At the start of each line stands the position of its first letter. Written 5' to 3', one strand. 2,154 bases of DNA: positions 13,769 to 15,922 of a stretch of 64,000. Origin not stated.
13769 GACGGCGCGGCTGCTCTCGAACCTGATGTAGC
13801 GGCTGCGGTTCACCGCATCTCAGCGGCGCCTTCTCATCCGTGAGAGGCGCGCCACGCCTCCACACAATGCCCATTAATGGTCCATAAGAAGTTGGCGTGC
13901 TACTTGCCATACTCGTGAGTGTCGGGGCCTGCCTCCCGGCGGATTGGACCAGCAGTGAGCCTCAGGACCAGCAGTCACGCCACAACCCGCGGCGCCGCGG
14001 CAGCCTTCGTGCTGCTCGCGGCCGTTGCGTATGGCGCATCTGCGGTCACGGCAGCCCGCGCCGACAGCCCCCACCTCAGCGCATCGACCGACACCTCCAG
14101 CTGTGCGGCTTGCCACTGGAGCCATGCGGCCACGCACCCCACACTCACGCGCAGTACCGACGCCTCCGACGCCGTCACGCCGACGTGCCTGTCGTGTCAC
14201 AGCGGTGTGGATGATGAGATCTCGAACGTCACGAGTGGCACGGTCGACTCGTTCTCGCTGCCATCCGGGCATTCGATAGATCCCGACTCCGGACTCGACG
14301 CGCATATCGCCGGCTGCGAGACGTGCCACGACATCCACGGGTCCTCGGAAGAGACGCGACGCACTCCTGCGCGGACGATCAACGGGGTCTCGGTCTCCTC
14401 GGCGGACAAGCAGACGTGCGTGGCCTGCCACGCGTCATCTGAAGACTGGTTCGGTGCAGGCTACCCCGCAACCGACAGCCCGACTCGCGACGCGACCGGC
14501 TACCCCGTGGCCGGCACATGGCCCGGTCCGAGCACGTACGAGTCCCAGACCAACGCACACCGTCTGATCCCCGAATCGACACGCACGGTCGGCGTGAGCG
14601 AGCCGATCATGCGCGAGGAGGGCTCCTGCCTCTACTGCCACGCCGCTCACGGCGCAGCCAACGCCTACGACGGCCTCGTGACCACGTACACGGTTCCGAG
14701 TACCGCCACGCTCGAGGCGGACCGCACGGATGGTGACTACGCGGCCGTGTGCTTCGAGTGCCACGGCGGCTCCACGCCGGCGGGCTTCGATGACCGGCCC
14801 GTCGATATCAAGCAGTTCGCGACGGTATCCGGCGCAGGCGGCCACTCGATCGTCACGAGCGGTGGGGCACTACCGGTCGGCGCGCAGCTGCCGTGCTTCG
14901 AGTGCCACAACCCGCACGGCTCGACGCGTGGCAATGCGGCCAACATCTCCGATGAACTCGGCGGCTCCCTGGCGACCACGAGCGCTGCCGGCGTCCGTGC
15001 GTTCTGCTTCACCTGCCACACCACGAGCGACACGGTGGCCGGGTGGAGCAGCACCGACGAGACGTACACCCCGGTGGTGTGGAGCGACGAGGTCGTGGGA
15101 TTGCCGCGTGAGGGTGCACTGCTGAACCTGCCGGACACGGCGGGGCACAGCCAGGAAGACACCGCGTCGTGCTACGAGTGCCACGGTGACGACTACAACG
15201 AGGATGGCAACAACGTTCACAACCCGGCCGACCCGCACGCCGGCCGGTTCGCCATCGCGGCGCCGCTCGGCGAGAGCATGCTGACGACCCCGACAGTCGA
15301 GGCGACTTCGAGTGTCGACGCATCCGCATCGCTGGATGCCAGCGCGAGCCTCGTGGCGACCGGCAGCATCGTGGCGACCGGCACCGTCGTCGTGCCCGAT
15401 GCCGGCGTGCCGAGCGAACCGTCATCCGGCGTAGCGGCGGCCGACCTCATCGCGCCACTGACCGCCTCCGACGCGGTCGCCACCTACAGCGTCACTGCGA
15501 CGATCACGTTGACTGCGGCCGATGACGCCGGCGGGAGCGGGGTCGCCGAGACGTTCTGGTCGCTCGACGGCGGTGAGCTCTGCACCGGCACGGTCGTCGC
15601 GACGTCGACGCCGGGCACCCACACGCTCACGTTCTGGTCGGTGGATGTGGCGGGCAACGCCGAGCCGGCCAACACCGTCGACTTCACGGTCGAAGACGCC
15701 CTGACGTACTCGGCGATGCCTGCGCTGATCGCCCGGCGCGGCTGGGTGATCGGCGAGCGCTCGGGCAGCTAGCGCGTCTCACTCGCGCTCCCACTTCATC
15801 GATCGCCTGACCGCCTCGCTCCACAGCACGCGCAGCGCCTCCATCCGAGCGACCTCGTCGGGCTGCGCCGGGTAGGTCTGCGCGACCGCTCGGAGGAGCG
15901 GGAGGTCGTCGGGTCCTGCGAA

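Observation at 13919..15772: Nine-haem-motif c-type cytochrome fused to a surface-display Ig domain in a Gram-positive-type, high-GC genome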

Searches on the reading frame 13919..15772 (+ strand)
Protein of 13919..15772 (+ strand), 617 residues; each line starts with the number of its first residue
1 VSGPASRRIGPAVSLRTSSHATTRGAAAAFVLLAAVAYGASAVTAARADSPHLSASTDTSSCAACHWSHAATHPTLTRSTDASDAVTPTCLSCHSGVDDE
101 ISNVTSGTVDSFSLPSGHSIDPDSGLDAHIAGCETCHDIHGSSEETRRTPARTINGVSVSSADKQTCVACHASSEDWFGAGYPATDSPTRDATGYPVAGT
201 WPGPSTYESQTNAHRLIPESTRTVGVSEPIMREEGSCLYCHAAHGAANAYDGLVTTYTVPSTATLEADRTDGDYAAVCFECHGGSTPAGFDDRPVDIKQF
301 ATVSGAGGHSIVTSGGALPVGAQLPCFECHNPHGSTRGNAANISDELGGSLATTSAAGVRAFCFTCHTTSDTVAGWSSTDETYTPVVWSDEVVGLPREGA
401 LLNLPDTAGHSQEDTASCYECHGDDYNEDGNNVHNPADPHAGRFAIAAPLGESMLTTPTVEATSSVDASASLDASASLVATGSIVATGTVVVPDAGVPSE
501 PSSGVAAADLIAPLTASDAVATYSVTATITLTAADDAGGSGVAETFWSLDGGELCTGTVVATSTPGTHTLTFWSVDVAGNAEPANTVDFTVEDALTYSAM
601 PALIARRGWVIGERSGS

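Call 3: search_protein_families(library=pfam, proteins=[window:13919-15772:+], max_evalue=1)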
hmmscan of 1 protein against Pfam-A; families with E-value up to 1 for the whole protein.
window:13919-15772:+ (617 aa): 9 families
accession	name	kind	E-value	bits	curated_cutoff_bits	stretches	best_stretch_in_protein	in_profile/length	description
PF09699.15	Paired_CXXCH_1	-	2.9e-18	65.7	20.6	4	320-369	4-38/41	Doubled CXXCH motif (Paired_CXXCH_1)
PF22113.1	Mtrc-MtrF_II-IV_dom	-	4.7e-11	43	30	4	228-335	75-168/176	Outer membrane cytochrome MtrC/MtrF-like, domains II/IV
PF14522.11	Cytochrome_C7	-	4e-10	39.8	24.8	1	127-175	10-52/67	Cytochrome c7 and related cytochrome c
PF14537.11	Cytochrom_c3_2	-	7.2e-08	33.2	25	1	60-171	7-78/79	Cytochrome c3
PF02085.21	Cytochrom_CIII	-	0.00083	20.1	22.9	1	128-174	44-85/101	Class III cytochrome C family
PF13435.11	Cytochrome_C554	-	0.003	18.9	20.8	0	54-95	43-84/84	Cytochrome c554 and c-prime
PF03264.19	Cytochrom_NNT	-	0.013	15.7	24.1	2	54-97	31-167/174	NapC/NirT cytochrome c family, N-terminal region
PF19077.6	Big_13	-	0.24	12.3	27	1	555-591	64-100/102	Bacterial Ig-like domain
PF11845.13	Tll0287-like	-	0.93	10.4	24.1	1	222-249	89-116/144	Tll0287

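Call 4: search_protein_families(library=ncbifam, proteins=[window:13919-15772:+], max_evalue=1)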
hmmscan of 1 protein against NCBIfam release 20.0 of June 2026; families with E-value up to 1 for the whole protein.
window:13919-15772:+ (617 aa): 7 families
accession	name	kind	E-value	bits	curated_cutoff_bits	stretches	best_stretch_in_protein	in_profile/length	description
NF047446.1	barrel_OmpL47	domain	6.4e-16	58.6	40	1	526-591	4-68/68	OmpL47-type beta-barrel domain-containing protein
TIGR01905.1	paired_CXXCH_1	subfamily_domain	3.5e-14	52.4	25.2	4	59-96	6-38/41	doubled CXXCH domain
TIGR03508.1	decahem_SO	subfamily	5.3e-08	32.7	192.2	2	57-173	92-176/258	DmsE family decaheme c-type cytochrome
NF041028.1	decahem_GSU2203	exception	0.00011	21.5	325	1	323-369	174-209/317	GSU2203 family decaheme c-type cytochrome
NF045713.1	CxxCH_16_HmcA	equivalog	0.002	16.8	400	1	57-100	196-239/541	sulfate respiration complex hexadecaheme cytochrome HmcA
NF011606.0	PRK15032.1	equivalog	0.04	13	455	1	59-112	135-192/390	pentaheme c-type cytochrome TorC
TIGR03153.1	cytochr_NrfH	equivalog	0.33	11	134.2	0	34-173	6-135/138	cytochrome c nitrite reductase small subunit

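Call 13: find_homologous_proteins(query=window:13919-15772:+)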
Query window:13919-15772:+ (617 aa): 95 proteins with E <= 0.001 among 8000 candidates.
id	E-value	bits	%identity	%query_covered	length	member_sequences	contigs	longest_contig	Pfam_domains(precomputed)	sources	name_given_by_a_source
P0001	4.5e-252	856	66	95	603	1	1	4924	PF09699.16,PF14522.12,PF22113.2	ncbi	-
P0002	1.2e-235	802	49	71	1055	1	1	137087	PF09699.16,PF17829.8,PF19077.7,PF22113.2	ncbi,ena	-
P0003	1.9e-203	696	56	95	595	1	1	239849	PF09699.16,PF14537.12,PF02085.22,PF14522.12,PF22113.2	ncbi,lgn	-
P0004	6.2e-198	678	55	96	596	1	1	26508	PF09699.16,PF07635.17,PF14522.12,PF22113.2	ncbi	-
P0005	4.3e-193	662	56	93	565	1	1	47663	PF09699.16,PF14537.12,PF14522.12,PF22113.2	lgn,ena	-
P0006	1.8e-190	653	55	92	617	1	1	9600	PF09699.16,PF14522.12,PF22113.2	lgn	-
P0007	4.5e-183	629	52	94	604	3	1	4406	PF09699.16,PF02085.22,PF14522.12,PF22113.2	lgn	-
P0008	9.9e-183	627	50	93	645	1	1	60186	PF09699.16,PF14522.12,PF19077.7,PF22113.2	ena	-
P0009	4.9e-181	622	53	95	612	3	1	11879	PF09699.16,PF14522.12,PF22113.2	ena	-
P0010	3.0e-180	619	52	92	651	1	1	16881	PF09699.16,PF14537.12,PF14522.12,PF22113.2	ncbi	-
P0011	7.2e-179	615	48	96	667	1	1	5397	PF09699.16,PF14537.12,PF14522.12,PF22113.2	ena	-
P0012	3.1e-178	613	55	90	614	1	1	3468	PF09699.16,PF14522.12,PF22113.2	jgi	-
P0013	3.9e-178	612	53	95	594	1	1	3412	PF09699.16,PF14537.12,PF14522.12,PF22113.2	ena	-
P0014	3.6e-176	606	48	96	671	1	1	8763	PF09699.16,PF14537.12,PF02085.22,PF14522.12,PF19077.7,PF22113.2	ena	-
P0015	5.4e-174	599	47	96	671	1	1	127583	PF09699.16,PF02085.22,PF14522.12,PF22113.2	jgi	jgi:predicted CXXCH cytochrome family protein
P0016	1.1e-173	597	51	89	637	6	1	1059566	PF09699.16,PF14537.12,PF02085.22,PF14522.12,PF22113.2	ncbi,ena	-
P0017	7.1e-173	595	58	79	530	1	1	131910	PF09699.16,PF14537.12,PF02085.22,PF14522.12,PF22113.2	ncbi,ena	-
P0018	9.6e-170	585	48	91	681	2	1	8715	PF09699.16,PF14522.12,PF22113.2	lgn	-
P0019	5.6e-169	582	58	76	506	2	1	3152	PF09699.16,PF14522.12,PF22113.2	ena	-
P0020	8.2e-169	581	48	94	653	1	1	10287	PF09699.16,PF14537.12,PF14522.12,PF22113.2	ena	-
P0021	4.9e-168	579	57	75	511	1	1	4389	PF09699.16,PF14537.12,PF14522.12,PF22113.2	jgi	-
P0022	6.1e-168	579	59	76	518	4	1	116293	PF09699.16,PF14537.12,PF02085.22,PF14522.12,PF22113.2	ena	-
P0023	2.2e-165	570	63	54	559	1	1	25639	PF09699.16,PF14537.12,PF14522.12,PF22113.2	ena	-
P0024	7.0e-165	568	56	77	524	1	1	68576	PF09699.16,PF14522.12,PF22113.2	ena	-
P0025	3.9e-164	566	60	68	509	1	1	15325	PF09699.16,PF14537.12,PF02085.22,PF14522.12,PF22113.2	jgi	-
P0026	5.2e-164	566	55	80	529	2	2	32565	PF09699.16,PF14537.12,PF14522.12,PF22113.2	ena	-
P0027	7.1e-164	565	51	86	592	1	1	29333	PF09699.16,PF14537.12,PF14522.12,PF22113.2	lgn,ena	-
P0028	1.2e-162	561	55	74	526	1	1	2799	PF09699.16,PF14522.12,PF22113.2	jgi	jgi:Doubled CXXCH motif (Paired_CXXCH_1)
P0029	1.3e-162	561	48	89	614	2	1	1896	PF09699.16,PF14537.12,PF14522.12,PF22113.2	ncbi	ncbi:MAG: cytochrome c3 family protein, partial [Actinomycetes bacterium]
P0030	1.7e-162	561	49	85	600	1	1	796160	PF09699.16,PF14537.12,PF14522.12,PF22113.2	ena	-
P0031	1.3e-161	558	56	80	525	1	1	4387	PF09699.16,PF14537.12,PF02085.22,PF14522.12,PF22113.2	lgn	-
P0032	1.6e-160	554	60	68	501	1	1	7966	PF09699.16,PF14537.12,PF02085.22,PF14522.12,PF22113.2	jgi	-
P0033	1.7e-160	554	57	76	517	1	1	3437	PF09699.16,PF14537.12,PF02085.22,PF14522.12,PF22113.2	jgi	-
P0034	8.5e-159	548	58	71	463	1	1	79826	PF09699.16,PF14537.12,PF02085.22,PF14522.12,PF22113.2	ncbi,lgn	-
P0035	2.9e-158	547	46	90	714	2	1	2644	PF09699.16,PF14537.12,PF14522.12,PF22113.2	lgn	-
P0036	3.1e-158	546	55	75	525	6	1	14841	PF09699.16,PF14537.12,PF14522.12,PF22113.2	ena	-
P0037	1.1e-157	545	54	76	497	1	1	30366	PF09699.16,PF14537.12,PF02085.22,PF14522.12,PF22113.2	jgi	-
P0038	4.9e-157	543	58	68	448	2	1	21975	PF09699.16,PF14522.12,PF22113.2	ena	-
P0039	5.2e-156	539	56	71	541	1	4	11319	PF09699.16,PF14537.12,PF02085.22,PF14522.12,PF22113.2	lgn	-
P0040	6.7e-155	535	52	78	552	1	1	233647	PF09699.16,PF14522.12,PF22113.2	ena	-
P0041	3.9e-154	533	57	62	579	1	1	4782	PF09699.16,PF14537.12,PF14522.12,PF22113.2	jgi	jgi:predicted CXXCH cytochrome family protein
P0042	6.2e-154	532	48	89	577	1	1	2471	PF09699.16,PF14537.12,PF14522.12,PF22113.2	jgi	jgi:predicted CXXCH cytochrome family protein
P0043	1.3e-152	528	54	76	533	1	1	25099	PF09699.16,PF14537.12,PF02085.22,PF14522.12,PF22113.2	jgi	-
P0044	6.9e-152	526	50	78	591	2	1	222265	PF09699.16,PF14537.12,PF02085.22,PF14522.12,PF22113.2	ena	-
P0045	1.5e-142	495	55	72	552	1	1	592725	PF09699.16,PF14537.12,PF02085.22,PF14522.12,PF22113.2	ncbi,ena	-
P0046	3.8e-141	490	49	74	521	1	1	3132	PF09699.16,PF14522.12,PF22113.2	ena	-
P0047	4.8e-138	480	48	80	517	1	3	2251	PF09699.16,PF14537.12,PF02085.22,PF14522.12,PF22113.2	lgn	-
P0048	1.4e-137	478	53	74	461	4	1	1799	PF09699.16,PF14537.12,PF14522.12,PF22113.2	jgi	jgi:predicted CXXCH cytochrome family protein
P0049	8.1e-135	469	50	78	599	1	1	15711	PF09699.16,PF02085.22,PF14522.12,PF22113.2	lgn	-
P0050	5.5e-132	460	50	75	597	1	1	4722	PF09699.16,PF14537.12,PF02085.22,PF00041.28,PF14522.12,PF22113.2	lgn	-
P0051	1.6e-128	448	59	57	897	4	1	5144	PF09699.16,PF14537.12,PF14522.12,PF22113.2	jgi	jgi:hypothetical protein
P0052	2.3e-127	445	48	71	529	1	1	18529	PF09699.16,PF14522.12,PF22113.2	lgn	-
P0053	4.3e-127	444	53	64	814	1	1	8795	PF09699.16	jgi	-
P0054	9.4e-127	443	56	62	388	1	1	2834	PF09699.16,PF14522.12,PF22113.2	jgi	jgi:hypothetical protein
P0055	1.9e-125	438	57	63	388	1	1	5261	PF09699.16,PF22113.2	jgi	jgi:hypothetical protein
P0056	2.0e-125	438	53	61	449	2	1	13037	PF09699.16,PF14522.12,PF22113.2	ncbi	ncbi:MAG TPA: cytochrome c3 family protein, partial [Coriobacteriia bacterium]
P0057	1.5e-124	435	61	55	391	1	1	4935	PF09699.16,PF13442.12,PF14522.12,PF22113.2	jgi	-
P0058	3.0e-124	434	61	56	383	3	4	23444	PF09699.16,PF07635.17,PF14522.12,PF22113.2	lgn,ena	-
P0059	2.5e-123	431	51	64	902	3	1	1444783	PF09699.16,PF14537.12,PF14522.12,PF22113.2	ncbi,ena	-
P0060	1.9e-120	422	52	63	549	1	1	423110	PF09699.16,PF14537.12,PF14522.12,PF22113.2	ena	-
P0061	3.8e-115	404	49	67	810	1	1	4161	PF09699.16,PF14537.12,PF14522.12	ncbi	ncbi:MAG: cytochrome c3 family protein, partial [Actinomycetes bacterium]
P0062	3.0e-110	388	45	74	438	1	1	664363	PF09699.16,PF14522.12,PF22113.2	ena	-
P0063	3.5e-109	384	57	58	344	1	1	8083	PF09699.16,PF14522.12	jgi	jgi:hypothetical protein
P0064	1.5e-107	379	45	62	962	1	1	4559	PF09699.16,PF14537.12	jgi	jgi:predicted CXXCH cytochrome family protein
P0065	6.3e-107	377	47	64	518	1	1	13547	PF09699.16,PF14537.12,PF00041.28,PF14522.12,PF22113.2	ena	-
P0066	2.1e-103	365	54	55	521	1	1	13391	PF09699.16,PF14522.12,PF22113.2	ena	-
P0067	2.6e-101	358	43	57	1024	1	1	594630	PF09699.16,PF14537.12,PF14522.12,PF22113.2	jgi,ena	-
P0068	5.9e-96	341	56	47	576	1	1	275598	PF09699.16,PF14522.12,PF22113.2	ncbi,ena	-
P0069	2.7e-95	339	54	47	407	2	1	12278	PF09699.16,PF14522.12,PF22113.2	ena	-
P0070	6.9e-92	327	46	63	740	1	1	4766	PF09699.16,PF14537.12,PF14522.12,PF22113.2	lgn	-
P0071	3.8e-90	322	46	63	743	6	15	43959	PF09699.16,PF14522.12,PF22113.2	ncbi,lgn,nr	ncbi:MAG: cytochrome c3 family protein [Actinobacteria bacterium]|nr:cytochrome c3 family protein [A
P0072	9.5e-87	310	41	76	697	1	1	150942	PF09699.16,PF14537.12,PF03264.20,PF14522.12,PF22113.2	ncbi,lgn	-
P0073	3.9e-84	302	44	66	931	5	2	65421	PF09699.16,PF14537.12,PF14522.12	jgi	jgi:predicted CXXCH cytochrome family protein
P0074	4.8e-84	301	45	69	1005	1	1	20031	PF09699.16,PF14537.12,PF14522.12,PF22113.2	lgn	-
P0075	1.5e-80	290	48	51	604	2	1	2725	PF14537.12,PF14522.12,PF22113.2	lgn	-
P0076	5.3e-78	282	47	58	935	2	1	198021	PF09699.16,PF14537.12,PF14522.12,PF22113.2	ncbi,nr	ncbi:MAG: cytochrome c3 family protein [Coriobacteriia bacterium]|nr:cytochrome c3 family protein [C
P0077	6.3e-78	281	51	41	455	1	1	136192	PF09699.16,PF00041.28,PF14522.12,PF22113.2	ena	-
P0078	6.2e-73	265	40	66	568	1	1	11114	PF09699.16,PF14537.12,PF14522.12,PF22113.2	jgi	jgi:hypothetical protein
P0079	2.4e-72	263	63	23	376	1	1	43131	PF09699.16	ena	-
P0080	7.7e-72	261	40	66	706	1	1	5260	PF09699.16,PF14537.12,PF14522.12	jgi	jgi:predicted CXXCH cytochrome family protein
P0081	1.4e-70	257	42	61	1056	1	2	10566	PF09699.16,PF14537.12,PF14522.12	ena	-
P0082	7.3e-67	245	41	65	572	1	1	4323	PF09699.16,PF14537.12,PF14522.12,PF22113.2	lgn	-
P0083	1.5e-62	231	41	64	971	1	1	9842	PF09699.16,PF14537.12,PF14522.12,PF22113.2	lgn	-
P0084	4.8e-62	229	34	92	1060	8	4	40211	PF09699.16,PF14537.12,PF14522.12,PF22113.2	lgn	-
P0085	6.3e-61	225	33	93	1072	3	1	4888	PF09699.16,PF14537.12,PF14522.12,PF22113.2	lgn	-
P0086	3.0e-56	210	33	68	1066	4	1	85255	PF09699.16,PF14537.12,PF14522.12,PF22113.2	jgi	jgi:predicted CXXCH cytochrome family protein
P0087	4.4e-54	203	34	77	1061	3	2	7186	PF09699.16,PF14537.12,PF14522.12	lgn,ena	-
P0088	2.0e-39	154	34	60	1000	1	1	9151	PF09699.16,PF14537.12,PF22678.2,PF14522.12,PF22113.2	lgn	-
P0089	2.6e-37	147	33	73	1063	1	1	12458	PF09699.16,PF14537.12,PF14522.12,PF22113.2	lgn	-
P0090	1.4e-32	132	34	59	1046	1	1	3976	PF09699.16,PF14537.12,PF14522.12,PF22113.2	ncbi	-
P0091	9.2e-16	76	31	40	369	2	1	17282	PF09699.16,PF22113.2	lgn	-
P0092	1.3e-12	66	29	49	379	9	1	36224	PF09699.16,PF22113.2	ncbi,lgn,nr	ncbi:MAG TPA: cytochrome c3 family protein [Candidatus Krumholzibacteria bacterium]|nr:cytochrome c3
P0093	8.8e-11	60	28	61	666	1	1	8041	PF09699.16,PF14522.12,PF22113.2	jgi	jgi:predicted CXXCH cytochrome family protein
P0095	5.1e-7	47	33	21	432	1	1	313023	PF09699.16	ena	-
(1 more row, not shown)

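Call 16: search_solved_structures(query=window:13919-15772:+, max_evalue=10, show_alignments=2)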
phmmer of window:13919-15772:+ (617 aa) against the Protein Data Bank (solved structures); distinct sequences matched with E-value up to 10: 2.
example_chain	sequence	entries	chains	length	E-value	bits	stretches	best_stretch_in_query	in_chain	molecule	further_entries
7bax_A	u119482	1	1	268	0.69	11.9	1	25-108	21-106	LysM type receptor kinase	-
6r2q_A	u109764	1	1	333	0.73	11.8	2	307-377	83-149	Cystathionine beta-synthase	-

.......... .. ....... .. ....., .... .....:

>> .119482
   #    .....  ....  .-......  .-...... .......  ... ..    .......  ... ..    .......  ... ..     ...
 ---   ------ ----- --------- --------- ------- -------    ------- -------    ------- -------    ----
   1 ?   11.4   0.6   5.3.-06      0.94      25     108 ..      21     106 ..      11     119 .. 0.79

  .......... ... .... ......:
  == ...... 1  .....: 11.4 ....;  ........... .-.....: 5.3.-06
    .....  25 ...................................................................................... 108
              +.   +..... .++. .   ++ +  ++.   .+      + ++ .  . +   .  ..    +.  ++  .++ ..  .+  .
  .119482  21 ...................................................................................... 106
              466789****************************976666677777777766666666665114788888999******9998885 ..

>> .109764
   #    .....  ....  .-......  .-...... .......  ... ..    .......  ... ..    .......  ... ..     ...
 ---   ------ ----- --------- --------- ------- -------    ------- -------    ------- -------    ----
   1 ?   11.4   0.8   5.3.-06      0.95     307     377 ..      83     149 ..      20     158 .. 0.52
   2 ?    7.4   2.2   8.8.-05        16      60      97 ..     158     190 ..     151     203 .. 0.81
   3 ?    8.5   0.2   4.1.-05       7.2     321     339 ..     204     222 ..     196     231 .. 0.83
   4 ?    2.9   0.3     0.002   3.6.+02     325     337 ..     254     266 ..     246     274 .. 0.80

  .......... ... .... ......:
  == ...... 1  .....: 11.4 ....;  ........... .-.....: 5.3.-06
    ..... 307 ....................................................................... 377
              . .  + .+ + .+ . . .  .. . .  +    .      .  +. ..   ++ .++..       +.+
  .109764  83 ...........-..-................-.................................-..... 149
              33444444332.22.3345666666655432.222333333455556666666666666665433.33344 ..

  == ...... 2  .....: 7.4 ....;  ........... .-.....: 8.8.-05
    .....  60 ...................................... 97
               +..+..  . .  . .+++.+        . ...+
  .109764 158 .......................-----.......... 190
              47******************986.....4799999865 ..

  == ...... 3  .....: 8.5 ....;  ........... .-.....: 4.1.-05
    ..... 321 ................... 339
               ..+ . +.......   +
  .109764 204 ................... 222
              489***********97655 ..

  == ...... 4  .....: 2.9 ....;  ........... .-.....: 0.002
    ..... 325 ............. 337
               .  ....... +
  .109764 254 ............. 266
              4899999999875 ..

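Call 17: find_encoding_contigs(protein=window:13919-15772:+, flank=10000)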
Protein window:13919-15772:+ (617 aa): no gene with exactly this product is on record in the collection.
